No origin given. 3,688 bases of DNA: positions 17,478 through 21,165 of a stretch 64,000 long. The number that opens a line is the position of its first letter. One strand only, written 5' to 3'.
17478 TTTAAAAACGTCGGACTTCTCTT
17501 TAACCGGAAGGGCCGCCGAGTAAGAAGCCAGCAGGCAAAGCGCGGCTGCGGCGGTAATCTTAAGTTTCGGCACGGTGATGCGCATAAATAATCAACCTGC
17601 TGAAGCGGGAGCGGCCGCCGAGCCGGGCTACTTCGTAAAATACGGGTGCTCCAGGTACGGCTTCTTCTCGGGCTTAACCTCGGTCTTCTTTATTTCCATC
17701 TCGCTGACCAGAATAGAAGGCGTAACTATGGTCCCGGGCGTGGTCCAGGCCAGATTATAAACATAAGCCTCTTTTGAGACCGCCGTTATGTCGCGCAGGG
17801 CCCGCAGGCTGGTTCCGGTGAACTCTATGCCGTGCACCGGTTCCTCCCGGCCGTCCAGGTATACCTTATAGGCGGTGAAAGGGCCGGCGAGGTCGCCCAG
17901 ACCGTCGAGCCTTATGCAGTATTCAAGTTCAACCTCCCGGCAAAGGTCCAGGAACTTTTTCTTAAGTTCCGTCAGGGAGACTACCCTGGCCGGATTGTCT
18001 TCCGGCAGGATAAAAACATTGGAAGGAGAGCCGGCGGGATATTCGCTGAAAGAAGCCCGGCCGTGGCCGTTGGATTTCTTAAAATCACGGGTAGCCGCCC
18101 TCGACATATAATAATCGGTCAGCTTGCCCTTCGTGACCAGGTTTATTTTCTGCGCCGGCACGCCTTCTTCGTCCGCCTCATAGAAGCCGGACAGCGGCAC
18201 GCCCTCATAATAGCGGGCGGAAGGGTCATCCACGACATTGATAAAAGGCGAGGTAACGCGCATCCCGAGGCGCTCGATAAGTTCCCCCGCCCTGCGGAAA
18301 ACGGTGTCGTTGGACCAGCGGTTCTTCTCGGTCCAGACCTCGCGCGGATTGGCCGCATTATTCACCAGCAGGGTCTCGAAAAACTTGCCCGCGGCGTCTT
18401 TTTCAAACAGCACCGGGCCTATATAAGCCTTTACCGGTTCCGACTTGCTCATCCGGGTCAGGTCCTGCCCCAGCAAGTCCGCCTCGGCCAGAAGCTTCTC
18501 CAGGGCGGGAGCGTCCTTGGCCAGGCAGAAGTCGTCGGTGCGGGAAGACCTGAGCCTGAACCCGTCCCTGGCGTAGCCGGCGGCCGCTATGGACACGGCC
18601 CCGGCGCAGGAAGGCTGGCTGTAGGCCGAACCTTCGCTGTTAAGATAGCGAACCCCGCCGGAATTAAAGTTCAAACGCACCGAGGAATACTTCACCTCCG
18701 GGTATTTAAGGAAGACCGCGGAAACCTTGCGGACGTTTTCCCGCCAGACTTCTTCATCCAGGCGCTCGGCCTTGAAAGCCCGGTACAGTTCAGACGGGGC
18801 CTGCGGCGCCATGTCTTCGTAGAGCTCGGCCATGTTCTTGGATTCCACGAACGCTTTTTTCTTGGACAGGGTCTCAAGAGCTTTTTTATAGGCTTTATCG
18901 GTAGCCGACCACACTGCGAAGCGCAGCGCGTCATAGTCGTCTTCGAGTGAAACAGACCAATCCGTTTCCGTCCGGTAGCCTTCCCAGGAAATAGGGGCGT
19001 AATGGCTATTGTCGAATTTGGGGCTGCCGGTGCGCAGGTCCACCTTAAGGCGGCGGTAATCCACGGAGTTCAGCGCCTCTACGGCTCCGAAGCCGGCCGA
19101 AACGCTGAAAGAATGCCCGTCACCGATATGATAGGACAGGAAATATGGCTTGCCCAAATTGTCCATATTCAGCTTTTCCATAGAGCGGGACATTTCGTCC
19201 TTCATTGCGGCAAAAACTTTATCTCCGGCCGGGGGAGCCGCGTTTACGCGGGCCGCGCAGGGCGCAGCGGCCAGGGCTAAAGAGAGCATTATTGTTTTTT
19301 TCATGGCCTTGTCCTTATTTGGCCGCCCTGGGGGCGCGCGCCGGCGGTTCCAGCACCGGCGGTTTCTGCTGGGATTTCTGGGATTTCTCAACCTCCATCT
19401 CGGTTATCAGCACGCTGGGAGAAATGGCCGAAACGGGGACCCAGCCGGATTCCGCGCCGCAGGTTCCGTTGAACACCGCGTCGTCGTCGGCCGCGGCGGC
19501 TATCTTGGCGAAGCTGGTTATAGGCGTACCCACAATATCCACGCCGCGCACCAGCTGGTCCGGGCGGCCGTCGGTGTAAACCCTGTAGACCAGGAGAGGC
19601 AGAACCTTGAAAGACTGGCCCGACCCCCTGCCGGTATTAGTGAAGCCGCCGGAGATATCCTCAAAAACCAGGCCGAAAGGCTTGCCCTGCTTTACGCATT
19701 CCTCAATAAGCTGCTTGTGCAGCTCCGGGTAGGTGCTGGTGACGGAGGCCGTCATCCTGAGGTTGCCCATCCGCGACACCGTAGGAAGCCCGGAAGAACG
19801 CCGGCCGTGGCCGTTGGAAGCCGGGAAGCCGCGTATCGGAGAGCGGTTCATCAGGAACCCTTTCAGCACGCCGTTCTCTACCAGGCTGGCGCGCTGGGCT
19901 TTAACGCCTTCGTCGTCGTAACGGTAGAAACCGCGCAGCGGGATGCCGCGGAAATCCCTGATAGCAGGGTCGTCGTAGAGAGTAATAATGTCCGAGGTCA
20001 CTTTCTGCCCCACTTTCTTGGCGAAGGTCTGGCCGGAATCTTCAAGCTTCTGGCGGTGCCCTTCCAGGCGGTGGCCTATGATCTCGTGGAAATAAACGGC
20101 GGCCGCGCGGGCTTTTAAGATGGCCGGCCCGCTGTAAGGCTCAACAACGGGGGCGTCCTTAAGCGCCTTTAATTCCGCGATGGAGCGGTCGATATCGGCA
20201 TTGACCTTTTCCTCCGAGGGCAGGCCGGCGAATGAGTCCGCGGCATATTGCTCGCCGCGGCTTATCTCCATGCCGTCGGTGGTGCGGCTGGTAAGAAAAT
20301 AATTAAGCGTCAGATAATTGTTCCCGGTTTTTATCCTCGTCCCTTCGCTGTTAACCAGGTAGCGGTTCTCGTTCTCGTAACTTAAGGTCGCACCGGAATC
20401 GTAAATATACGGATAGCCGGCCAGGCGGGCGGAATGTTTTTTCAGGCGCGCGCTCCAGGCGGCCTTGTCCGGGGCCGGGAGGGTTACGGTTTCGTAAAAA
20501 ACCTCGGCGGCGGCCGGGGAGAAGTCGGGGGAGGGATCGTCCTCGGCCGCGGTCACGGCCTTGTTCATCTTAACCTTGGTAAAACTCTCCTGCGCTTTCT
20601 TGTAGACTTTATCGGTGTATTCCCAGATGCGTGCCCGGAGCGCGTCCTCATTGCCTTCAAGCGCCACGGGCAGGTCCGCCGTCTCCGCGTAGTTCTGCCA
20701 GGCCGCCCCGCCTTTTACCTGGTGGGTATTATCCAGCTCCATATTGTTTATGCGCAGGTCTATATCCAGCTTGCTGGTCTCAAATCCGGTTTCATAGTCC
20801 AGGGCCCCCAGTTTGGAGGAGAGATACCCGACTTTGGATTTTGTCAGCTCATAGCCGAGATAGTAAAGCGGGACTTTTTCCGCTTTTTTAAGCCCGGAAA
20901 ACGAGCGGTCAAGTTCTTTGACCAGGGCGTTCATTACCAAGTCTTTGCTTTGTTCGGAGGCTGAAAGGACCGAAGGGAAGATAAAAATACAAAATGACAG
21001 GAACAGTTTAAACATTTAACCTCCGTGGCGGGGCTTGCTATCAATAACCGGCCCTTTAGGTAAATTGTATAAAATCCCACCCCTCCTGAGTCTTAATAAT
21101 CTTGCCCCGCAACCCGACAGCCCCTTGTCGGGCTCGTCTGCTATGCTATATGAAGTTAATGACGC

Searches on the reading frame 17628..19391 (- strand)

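Call 58: search_protein_families(library=pfam, proteins=[window:17628-19391:-], max_evalue=0.0001)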
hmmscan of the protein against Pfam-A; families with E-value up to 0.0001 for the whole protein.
window:17628-19391:- (587 aa): 1 family
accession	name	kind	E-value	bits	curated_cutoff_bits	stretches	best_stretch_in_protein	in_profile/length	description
PF19289.4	PmbA_TldD_3rd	-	8.4e-25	87.7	22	1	326-568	5-219/220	PmbA/TldA metallopeptidase C-terminal domain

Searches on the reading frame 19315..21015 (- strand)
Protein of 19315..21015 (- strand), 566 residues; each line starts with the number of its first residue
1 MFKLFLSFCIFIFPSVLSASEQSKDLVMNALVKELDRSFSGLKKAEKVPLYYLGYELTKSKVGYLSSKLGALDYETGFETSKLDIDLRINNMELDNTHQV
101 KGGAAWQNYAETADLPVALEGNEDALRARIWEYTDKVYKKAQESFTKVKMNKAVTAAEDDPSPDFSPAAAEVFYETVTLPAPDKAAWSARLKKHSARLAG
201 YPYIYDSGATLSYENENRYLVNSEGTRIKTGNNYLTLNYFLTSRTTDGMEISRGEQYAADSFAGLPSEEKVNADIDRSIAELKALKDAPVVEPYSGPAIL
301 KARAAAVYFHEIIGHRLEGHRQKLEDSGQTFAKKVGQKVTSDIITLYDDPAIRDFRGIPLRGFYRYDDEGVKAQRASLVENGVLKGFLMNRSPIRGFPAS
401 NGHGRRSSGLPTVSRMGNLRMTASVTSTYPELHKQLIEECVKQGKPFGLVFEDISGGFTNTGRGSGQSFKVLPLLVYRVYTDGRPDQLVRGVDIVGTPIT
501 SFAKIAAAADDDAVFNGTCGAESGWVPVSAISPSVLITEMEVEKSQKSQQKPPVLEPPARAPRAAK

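Call 58: search_protein_families(library=pfam, proteins=[window:19315-21015:-], max_evalue=0.0001)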
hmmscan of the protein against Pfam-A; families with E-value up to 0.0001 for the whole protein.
window:19315-21015:- (566 aa): 1 family
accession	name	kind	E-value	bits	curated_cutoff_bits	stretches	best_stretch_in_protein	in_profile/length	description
PF19289.4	PmbA_TldD_3rd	-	6.6e-30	104.3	22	1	297-543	5-219/220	PmbA/TldA metallopeptidase C-terminal domain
